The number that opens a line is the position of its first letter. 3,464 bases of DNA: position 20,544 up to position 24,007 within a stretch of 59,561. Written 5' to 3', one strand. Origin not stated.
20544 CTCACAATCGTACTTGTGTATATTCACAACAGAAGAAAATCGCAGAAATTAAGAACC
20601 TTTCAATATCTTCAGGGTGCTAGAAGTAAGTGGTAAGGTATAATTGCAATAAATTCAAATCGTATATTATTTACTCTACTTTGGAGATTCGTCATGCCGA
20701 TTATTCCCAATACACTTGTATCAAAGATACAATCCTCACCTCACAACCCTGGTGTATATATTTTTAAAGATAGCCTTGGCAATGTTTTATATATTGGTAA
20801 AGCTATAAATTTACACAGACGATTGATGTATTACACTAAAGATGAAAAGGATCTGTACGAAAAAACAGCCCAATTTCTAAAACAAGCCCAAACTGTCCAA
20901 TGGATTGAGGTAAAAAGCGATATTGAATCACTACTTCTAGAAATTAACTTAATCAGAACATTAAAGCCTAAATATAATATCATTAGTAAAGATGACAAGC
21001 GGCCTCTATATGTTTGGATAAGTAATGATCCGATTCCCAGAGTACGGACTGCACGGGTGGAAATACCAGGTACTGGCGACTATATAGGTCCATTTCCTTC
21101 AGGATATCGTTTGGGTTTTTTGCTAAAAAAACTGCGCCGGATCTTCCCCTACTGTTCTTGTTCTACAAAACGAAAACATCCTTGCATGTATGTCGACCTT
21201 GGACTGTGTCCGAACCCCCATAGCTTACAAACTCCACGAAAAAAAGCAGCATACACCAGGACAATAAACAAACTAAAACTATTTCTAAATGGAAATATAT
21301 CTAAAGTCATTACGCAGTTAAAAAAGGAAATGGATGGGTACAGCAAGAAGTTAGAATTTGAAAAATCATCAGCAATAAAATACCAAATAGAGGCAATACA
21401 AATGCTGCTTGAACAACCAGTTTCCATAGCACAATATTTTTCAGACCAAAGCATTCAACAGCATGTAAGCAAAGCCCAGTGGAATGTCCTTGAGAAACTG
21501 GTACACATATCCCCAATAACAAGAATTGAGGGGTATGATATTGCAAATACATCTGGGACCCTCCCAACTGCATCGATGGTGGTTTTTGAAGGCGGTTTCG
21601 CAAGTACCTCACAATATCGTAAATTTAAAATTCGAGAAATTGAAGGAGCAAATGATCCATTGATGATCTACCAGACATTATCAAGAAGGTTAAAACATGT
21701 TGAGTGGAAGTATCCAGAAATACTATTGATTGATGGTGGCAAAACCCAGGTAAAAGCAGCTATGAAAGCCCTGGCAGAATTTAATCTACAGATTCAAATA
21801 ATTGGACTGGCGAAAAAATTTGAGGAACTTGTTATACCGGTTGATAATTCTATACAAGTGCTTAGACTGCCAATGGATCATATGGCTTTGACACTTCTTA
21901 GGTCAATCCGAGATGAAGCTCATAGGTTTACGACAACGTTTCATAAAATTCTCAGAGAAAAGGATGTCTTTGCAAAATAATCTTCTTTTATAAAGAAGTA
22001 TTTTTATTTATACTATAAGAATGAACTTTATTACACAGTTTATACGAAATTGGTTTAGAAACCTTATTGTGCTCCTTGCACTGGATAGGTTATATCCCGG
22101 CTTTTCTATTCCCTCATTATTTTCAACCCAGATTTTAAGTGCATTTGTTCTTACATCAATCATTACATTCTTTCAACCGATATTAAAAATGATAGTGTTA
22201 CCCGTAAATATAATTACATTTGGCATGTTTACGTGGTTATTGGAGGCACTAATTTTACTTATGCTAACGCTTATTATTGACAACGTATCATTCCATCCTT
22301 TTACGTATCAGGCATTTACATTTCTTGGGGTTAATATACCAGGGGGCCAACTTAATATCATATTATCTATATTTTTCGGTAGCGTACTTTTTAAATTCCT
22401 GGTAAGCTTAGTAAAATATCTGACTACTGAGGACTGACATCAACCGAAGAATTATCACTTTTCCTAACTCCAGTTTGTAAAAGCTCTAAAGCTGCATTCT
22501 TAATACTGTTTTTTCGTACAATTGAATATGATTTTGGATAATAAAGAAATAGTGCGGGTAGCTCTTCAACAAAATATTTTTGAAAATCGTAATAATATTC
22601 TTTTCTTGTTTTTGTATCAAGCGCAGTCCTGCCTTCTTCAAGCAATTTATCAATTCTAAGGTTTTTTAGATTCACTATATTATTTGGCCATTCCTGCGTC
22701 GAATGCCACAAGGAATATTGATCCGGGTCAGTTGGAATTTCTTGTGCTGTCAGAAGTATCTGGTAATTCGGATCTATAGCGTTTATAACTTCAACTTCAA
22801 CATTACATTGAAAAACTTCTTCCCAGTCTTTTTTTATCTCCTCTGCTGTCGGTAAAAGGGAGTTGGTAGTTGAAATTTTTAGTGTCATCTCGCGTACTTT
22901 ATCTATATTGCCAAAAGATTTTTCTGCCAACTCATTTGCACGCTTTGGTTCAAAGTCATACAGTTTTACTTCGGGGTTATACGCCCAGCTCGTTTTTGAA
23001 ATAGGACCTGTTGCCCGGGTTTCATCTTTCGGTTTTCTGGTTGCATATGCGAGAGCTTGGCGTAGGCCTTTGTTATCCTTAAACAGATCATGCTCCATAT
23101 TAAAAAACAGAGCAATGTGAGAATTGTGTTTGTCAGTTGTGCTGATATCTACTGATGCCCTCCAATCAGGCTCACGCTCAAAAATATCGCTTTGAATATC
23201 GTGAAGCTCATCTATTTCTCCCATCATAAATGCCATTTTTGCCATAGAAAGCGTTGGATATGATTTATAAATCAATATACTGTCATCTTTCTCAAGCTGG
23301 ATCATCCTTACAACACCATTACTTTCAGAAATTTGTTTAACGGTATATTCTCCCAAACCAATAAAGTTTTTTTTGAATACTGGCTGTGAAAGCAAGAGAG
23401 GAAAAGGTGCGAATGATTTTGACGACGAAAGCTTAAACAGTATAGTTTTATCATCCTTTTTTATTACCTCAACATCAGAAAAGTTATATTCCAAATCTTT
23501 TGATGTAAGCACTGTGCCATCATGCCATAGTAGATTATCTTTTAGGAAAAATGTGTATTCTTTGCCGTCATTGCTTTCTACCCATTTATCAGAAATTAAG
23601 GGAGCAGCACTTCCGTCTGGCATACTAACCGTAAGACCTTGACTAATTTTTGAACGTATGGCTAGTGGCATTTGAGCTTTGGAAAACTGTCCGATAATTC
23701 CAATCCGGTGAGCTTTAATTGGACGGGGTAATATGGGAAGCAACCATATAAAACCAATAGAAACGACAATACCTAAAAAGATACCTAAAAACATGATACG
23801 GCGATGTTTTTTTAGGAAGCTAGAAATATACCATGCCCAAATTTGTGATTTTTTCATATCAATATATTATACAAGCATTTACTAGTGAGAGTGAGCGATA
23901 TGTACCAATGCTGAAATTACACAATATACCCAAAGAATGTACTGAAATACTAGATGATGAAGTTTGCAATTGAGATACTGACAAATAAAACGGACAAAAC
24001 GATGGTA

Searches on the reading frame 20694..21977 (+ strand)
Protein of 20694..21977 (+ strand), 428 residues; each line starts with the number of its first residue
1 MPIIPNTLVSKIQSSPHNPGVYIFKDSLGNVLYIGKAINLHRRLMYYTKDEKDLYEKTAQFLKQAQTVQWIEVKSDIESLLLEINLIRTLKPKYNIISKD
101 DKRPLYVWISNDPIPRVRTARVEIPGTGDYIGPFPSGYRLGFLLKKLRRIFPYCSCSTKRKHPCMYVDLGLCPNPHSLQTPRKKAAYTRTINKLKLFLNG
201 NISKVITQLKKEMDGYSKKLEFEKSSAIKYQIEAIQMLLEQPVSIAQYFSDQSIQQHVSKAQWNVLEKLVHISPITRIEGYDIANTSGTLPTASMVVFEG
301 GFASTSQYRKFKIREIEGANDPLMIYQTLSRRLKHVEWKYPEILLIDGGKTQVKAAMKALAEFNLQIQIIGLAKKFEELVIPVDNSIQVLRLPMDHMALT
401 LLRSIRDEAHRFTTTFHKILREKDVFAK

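Call 65: search_protein_families(library=ncbifam, proteins=[window:20694-21977:+], max_evalue=1e-10)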
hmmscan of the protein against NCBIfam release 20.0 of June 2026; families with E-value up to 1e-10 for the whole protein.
window:20694-21977:+ (428 aa): 14 families
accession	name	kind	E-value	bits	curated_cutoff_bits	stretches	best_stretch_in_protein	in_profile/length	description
TIGR00194.1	uvrC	equivalog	8.5e-92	308.7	285.45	2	9-263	2-253/574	excinuclease ABC subunit UvrC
NF001824.0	PRK00558.1-5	equivalog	3.1e-78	263.8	451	2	12-243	11-248/652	excinuclease ABC subunit UvrC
NF011261.0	PRK14667.1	equivalog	4.5e-78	263.2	818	2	9-241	7-236/567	excinuclease ABC subunit C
NF011263.0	PRK14669.1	equivalog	4.6e-62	210.5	1108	2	8-240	3-239/624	excinuclease ABC subunit C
NF011266.0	PRK14672.1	equivalog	6.9e-60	203.1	1504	2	7-240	10-241/691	excinuclease ABC subunit C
NF011260.0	PRK14666.1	equivalog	1.4e-58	199.2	649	2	12-241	6-238/698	excinuclease ABC subunit C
NF011262.0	PRK14668.1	equivalog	2e-57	194.9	544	2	10-241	8-236/577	excinuclease ABC subunit C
NF011264.0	PRK14670.1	equivalog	4.8e-56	190.2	1021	2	6-230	6-224/602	excinuclease ABC subunit C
NF005906.0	PRK07883.1-4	equivalog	3e-44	151.3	495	1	13-247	210-445/563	DEDD exonuclease domain-containing protein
NF005907.0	PRK07883.1-5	equivalog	2.8e-32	111.9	454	1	15-234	227-450/584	DEDD exonuclease domain-containing protein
NF005905.0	PRK07883.1-3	equivalog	1.9e-25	89.5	508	1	13-236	221-444/581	DEDD exonuclease domain-containing protein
NF005904.0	PRK07883.1-2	equivalog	1.5e-19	69.8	969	1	15-235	229-452/584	DEDD exonuclease domain-containing protein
NF005903.0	PRK07883.1-1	equivalog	1.8e-17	63.1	1038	1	13-230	243-459/642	DEDD exonuclease domain-containing protein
NF007833.0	PRK10545.1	equivalog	5.3e-15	55.3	367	1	5-107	21-119/289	excinuclease Cho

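Call 66: find_homologous_proteins(query=window:20694-21977:+, max_evalue=1e-30)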
Query window:20694-21977:+ (428 aa): 7635 proteins with E <= 1e-30 among 8000 candidates; the best 120 are listed.
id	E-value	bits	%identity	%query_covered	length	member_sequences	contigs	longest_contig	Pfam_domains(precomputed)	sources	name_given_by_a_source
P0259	3.6e-275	930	96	100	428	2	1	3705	PF02151.26,PF01541.31,PF08459.18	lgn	-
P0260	1.4e-178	612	63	100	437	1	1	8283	PF27096.1,PF02151.26,PF01541.31,PF08459.18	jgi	-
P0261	1.5e-178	612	64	100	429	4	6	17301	PF27096.1,PF01541.31,PF08459.18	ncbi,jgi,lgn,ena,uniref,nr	ncbi:hypothetical protein COX08_02260 [Candidatus Beckwithbacteria bacterium CG23_combo_of_CG06-09_8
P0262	1.4e-175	602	65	100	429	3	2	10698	PF27096.1,PF02151.26,PF01541.31,PF08459.18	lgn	-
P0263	5.2e-164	564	59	99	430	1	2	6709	PF27096.1,PF02151.26,PF01541.31,PF08459.18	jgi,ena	-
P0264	3.0e-162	558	59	99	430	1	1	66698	PF27096.1,PF02151.26,PF01541.31,PF08459.18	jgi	jgi:excinuclease ABC subunit C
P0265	1.2e-158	546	58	100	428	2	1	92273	PF27096.1,PF01541.31,PF08459.18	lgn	-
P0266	3.9e-154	531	59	100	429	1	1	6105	PF27096.1,PF01541.31,PF08459.18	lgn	-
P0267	1.9e-153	529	55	99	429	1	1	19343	PF27096.1,PF01541.31,PF08459.18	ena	-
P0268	3.5e-150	518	55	99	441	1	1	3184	PF27096.1,PF02151.26,PF01541.31,PF08459.18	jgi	jgi:excinuclease ABC subunit C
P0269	1.7e-149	516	54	99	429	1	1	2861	PF27096.1,PF01541.31,PF08459.18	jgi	jgi:excinuclease ABC subunit C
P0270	2.2e-147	509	54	99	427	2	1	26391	PF27096.1,PF02151.26,PF01541.31,PF08459.18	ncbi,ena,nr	ncbi:GIY-YIG nuclease family protein [Candidatus Beckwithbacteria bacterium]|nr:GIY-YIG nuclease fam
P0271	1.0e-142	494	52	100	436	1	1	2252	PF27096.1,PF01541.31,PF08459.18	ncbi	-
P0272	5.9e-137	475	51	99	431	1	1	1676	PF27096.1,PF02151.26,PF01541.31,PF08459.18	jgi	jgi:excinuclease ABC subunit C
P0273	1.4e-132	460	52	99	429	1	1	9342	PF01541.31,PF08459.18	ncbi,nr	ncbi:GIY-YIG nuclease family protein [Candidatus Beckwithbacteria bacterium]|nr:GIY-YIG nuclease fam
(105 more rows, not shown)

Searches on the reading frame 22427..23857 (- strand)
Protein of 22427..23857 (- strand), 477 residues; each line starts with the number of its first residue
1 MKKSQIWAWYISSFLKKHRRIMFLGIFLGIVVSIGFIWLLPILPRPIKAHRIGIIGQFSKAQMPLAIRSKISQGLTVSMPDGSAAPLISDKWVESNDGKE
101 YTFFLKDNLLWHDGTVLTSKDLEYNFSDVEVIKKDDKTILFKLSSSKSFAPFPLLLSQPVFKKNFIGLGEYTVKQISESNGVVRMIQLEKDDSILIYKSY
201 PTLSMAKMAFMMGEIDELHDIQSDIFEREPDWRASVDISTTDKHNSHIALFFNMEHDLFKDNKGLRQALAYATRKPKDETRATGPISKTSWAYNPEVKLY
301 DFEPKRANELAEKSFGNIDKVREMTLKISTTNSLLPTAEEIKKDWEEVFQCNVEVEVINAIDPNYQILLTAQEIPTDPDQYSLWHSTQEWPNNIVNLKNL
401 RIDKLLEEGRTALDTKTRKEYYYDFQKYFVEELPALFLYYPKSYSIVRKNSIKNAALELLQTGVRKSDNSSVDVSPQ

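Call 65: search_protein_families(library=ncbifam, proteins=[window:22427-23857:-], max_evalue=1e-10)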
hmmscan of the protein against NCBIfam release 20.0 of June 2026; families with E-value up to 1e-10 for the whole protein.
window:22427-23857:- (477 aa): 1 family
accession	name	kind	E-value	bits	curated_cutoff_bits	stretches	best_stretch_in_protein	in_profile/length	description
NF045467.1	Opp4A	equivalog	2e-24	85.8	650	1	355-458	442-544/556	oligopeptide ABC transporter substrate-binding protein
